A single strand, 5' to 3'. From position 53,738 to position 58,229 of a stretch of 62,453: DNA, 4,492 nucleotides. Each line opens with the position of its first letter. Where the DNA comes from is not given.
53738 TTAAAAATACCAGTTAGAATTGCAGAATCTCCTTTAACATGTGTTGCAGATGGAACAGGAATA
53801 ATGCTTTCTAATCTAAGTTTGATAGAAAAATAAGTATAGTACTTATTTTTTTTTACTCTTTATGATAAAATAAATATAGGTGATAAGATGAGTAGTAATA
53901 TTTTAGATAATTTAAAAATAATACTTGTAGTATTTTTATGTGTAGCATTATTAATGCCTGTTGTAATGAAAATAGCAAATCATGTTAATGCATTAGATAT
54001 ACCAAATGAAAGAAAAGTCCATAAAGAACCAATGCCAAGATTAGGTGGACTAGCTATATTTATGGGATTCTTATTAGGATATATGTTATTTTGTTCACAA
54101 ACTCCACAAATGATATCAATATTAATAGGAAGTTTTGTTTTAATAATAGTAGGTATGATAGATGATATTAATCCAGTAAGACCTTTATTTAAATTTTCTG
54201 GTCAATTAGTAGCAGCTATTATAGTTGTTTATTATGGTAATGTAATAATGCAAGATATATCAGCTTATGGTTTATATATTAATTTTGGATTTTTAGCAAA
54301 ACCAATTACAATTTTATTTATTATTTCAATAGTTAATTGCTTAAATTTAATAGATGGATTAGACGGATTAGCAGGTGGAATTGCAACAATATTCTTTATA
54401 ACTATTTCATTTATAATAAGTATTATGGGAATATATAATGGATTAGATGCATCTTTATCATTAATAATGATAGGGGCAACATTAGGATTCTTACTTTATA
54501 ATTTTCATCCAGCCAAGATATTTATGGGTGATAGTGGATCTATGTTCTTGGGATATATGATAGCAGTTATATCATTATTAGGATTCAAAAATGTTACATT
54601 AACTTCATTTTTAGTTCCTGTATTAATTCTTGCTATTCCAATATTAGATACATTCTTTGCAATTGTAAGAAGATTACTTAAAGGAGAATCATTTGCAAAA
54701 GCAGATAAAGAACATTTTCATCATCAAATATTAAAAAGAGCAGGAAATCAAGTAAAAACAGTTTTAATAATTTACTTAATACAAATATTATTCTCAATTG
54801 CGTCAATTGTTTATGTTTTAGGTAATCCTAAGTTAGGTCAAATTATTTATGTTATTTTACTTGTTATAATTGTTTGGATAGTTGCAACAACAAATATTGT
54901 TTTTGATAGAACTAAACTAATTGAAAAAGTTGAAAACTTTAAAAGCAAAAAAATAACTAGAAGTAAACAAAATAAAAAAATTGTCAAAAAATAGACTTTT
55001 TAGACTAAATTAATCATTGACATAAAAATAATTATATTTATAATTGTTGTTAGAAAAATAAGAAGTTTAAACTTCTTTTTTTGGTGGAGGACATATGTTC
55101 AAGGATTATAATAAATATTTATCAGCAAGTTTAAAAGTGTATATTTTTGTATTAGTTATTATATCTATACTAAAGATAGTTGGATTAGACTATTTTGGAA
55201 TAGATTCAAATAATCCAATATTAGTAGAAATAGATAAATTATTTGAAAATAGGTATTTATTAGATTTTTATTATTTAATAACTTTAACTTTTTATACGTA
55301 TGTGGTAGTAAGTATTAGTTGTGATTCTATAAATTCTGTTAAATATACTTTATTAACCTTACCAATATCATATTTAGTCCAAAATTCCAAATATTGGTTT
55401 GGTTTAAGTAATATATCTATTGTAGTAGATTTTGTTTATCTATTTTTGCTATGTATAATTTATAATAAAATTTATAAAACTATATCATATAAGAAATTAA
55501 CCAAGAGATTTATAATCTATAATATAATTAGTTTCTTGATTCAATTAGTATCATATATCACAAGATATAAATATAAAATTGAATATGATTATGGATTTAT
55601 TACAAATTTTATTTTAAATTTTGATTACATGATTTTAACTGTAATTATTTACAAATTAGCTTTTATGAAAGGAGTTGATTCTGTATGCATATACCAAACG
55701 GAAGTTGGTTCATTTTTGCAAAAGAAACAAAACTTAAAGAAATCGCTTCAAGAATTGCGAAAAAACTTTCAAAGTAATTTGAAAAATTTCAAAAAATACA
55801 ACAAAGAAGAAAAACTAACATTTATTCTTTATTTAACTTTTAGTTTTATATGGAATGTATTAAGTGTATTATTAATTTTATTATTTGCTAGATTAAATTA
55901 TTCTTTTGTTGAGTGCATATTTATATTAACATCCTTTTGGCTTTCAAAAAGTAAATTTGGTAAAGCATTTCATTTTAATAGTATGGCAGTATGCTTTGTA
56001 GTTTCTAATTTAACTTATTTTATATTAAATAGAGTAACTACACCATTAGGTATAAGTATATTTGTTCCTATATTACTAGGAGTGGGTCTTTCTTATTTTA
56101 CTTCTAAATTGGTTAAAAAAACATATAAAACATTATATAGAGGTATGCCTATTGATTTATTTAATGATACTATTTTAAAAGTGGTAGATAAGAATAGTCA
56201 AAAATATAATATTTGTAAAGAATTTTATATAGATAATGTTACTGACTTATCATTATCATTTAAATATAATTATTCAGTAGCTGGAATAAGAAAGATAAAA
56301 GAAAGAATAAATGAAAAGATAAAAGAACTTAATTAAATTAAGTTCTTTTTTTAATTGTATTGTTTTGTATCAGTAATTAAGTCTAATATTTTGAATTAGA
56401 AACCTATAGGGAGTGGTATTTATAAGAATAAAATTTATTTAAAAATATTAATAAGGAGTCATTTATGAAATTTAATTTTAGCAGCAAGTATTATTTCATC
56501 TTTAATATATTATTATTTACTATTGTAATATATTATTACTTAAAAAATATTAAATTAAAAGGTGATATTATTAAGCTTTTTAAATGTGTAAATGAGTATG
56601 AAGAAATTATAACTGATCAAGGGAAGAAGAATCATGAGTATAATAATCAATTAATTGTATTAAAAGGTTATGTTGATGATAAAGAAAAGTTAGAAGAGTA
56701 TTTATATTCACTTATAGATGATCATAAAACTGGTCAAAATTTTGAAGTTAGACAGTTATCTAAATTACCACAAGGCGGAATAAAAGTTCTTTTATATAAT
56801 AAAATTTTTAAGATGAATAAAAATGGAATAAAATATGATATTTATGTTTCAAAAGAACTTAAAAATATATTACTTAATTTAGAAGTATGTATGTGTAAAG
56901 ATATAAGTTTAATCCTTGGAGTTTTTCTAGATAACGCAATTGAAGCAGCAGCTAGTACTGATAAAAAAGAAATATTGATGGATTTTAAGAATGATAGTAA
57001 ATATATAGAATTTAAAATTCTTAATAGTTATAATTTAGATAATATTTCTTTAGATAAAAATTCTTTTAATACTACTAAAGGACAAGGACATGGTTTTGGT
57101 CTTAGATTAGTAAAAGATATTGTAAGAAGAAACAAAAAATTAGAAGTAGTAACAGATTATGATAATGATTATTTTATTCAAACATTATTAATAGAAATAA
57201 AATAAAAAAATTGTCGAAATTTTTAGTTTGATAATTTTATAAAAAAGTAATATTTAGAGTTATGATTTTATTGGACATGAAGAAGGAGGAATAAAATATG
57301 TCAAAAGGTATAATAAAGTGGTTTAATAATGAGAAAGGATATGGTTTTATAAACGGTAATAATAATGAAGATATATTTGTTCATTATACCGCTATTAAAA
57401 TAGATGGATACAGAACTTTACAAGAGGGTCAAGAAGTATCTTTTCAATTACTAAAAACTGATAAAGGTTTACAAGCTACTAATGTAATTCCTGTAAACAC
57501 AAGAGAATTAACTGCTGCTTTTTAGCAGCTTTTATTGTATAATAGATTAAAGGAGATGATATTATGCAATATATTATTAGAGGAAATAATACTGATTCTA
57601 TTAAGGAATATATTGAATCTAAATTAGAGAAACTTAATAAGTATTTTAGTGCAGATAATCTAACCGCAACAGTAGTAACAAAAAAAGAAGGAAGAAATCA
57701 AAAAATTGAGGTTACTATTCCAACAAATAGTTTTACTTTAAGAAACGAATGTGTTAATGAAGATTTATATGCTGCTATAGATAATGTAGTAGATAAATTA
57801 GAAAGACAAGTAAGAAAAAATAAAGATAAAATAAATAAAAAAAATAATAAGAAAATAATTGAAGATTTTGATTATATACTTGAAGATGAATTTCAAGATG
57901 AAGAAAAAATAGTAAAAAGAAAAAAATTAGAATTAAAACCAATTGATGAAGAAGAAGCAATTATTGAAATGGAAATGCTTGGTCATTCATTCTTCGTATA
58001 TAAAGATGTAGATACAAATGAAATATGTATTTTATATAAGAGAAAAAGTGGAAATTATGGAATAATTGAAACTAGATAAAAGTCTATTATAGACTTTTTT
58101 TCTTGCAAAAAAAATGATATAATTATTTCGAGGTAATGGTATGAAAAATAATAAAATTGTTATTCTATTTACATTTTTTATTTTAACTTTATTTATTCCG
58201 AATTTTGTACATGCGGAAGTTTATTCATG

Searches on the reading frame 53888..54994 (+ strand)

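Call 54: search_protein_families(library=pfam, proteins=[window:53888-54994:+], max_evalue=0.00001)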
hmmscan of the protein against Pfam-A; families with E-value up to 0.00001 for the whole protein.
window:53888-54994:+ (368 aa): 1 family
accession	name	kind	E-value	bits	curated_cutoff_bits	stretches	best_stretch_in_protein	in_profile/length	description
PF00953.26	Glycos_transf_4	-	1.5e-36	126.2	27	1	76-231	2-158/160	Glycosyl transferase family 4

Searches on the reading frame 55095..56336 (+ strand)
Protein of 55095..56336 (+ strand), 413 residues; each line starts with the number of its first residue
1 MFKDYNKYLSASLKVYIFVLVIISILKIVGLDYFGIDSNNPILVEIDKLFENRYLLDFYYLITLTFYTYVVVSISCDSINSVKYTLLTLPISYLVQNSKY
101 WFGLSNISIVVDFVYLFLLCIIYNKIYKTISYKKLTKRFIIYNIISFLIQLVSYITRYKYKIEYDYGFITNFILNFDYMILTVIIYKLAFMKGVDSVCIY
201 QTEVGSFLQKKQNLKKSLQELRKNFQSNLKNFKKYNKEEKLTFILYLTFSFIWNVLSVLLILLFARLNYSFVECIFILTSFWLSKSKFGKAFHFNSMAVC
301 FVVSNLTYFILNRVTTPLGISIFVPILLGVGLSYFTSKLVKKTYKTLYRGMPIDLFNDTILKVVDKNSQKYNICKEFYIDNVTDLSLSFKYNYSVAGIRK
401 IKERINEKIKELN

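Call 54: search_protein_families(library=pfam, proteins=[window:55095-56336:+], max_evalue=0.00001)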
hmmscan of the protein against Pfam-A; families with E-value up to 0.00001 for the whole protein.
window:55095-56336:+ (413 aa): 1 family
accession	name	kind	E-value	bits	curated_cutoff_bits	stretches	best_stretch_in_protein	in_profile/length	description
PF04647.20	AgrB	-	1.1e-06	28.5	23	1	231-333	11-110/185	Accessory gene regulator B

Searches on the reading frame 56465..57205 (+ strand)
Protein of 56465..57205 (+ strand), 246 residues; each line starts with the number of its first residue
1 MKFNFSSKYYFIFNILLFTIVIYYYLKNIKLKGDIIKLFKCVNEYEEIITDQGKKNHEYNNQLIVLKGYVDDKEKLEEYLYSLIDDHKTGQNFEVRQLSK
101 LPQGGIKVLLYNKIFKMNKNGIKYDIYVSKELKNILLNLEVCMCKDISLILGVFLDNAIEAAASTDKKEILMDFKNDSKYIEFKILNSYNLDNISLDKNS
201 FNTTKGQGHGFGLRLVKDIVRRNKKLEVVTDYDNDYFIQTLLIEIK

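Call 54: search_protein_families(library=pfam, proteins=[window:56465-57205:+], max_evalue=0.00001)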
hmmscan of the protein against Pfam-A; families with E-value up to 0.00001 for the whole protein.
window:56465-57205:+ (246 aa): 1 family
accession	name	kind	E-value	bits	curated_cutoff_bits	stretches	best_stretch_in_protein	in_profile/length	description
PF14501.12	HATPase_c_5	-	6.6e-17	61.7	22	1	145-243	4-101/102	GHKL domain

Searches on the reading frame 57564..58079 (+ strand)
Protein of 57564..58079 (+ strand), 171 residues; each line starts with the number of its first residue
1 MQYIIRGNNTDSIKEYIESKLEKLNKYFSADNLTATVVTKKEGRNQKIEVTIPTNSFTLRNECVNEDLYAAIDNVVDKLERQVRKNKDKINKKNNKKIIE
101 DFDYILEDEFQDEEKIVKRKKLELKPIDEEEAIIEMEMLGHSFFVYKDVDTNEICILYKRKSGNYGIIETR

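Call 55: search_protein_families(library=pfam, proteins=[window:57564-58079:+], max_evalue=0.001)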
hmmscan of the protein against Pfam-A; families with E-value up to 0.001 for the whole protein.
window:57564-58079:+ (171 aa): 2 families
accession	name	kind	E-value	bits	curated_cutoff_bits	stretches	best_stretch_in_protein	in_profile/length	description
PF02482.25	Ribosomal_S30AE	-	2.3e-23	83.2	23.7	1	9-90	10-87/88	Sigma 54 modulation protein / S30EA ribosomal protein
PF16321.10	Ribosom_S30AE_C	-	2.4e-23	82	25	1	112-167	2-57/57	Sigma 54 modulation/S30EA ribosomal protein C terminus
